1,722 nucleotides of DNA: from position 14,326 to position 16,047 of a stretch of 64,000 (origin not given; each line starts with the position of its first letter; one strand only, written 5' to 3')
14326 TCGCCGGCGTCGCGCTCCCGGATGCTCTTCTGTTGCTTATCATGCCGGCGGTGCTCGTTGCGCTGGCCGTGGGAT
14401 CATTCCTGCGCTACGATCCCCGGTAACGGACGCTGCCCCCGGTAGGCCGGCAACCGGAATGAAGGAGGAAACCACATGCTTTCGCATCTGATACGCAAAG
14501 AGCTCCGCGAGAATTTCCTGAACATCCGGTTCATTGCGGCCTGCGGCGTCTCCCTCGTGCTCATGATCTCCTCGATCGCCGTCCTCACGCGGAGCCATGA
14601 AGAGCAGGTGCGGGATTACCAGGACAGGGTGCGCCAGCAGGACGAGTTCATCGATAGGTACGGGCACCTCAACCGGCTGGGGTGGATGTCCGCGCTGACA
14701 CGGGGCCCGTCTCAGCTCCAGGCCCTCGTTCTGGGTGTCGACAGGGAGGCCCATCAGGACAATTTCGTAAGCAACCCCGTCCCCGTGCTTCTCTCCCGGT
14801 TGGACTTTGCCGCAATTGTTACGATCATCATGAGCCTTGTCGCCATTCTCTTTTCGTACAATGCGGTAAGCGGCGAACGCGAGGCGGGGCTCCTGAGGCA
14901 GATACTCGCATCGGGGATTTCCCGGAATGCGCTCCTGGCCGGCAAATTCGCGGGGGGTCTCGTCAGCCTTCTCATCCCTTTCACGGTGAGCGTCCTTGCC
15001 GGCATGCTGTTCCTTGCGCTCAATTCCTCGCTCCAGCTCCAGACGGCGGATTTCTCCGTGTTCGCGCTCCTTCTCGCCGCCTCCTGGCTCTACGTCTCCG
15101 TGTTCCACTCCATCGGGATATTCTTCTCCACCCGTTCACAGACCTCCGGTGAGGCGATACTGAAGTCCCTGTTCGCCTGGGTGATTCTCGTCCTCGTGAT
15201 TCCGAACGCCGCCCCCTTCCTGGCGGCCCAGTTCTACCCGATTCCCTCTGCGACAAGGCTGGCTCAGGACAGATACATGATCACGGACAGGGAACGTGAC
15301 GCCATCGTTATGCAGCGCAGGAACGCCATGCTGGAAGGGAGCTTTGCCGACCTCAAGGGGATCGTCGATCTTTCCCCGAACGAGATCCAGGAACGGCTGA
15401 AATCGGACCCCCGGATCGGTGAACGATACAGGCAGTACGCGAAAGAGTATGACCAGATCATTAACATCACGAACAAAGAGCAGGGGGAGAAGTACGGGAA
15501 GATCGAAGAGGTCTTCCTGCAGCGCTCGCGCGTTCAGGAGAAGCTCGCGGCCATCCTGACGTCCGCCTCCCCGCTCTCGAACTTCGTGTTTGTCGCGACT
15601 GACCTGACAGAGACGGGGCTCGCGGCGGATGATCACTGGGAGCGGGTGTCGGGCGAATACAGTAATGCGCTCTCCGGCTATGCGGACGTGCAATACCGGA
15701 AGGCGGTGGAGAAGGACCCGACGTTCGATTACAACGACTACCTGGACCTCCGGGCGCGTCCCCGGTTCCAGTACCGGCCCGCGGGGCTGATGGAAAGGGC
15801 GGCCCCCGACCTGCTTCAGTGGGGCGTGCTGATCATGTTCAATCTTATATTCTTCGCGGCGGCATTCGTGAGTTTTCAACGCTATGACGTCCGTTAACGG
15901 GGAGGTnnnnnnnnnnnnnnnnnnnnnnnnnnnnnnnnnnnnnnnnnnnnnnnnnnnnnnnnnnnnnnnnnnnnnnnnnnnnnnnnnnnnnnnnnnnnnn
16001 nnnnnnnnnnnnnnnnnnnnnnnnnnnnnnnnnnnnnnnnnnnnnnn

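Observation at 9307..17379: Sigma54-driven ABC-2 operon with one ATPase, four tandem paralogous large permeases and an anchored MFP/NEW3-like protein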

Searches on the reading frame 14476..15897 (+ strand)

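Call 3: search_protein_families(library=pfam, proteins=[window:14476-15897:+], max_evalue=0.01)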
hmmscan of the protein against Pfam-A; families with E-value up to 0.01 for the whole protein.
window:14476-15897:+ (473 aa): 3 families
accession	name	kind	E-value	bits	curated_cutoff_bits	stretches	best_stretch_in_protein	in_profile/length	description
PF12679.13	ABC2_membrane_2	-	1e-27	97.6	27.2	1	5-472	3-283/283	ABC-2 family transporter protein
PF12698.13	ABC2_membrane_3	-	4.7e-09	36.2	31.6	1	111-258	164-308/347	ABC-2 family transporter protein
PF01061.29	ABC2_membrane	-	0.00041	20.4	26.9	1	100-231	51-166/211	ABC-2 type transporter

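Call 4: search_protein_families(library=ncbifam, proteins=[window:14476-15897:+], max_evalue=0.01)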
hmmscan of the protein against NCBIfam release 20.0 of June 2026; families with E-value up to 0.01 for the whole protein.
window:14476-15897:+ (473 aa): 3 families
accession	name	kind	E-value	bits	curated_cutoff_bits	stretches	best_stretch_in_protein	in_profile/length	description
NF038293.1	permease_SagH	equivalog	0.00028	19.8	450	1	114-230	182-293/370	SagH family ABC transporter permease subunit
TIGR03733.1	lanti_perm_MutG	subfamily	0.00076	19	117.2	1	111-234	48-168/248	lantibiotic immunity ABC transporter MutG family permease subunit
TIGR03518.1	ABC_perm_GldF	equivalog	0.0018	18.3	288.5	1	126-237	68-177/240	gliding motility-associated ABC transporter permease subunit GldF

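Call 84: search_protein_families(library=padloc, proteins=[window:14476-15897:+], max_evalue=0.001)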
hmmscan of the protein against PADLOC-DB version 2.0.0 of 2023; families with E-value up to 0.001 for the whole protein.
window:14476-15897:+ (473 aa): 0 families
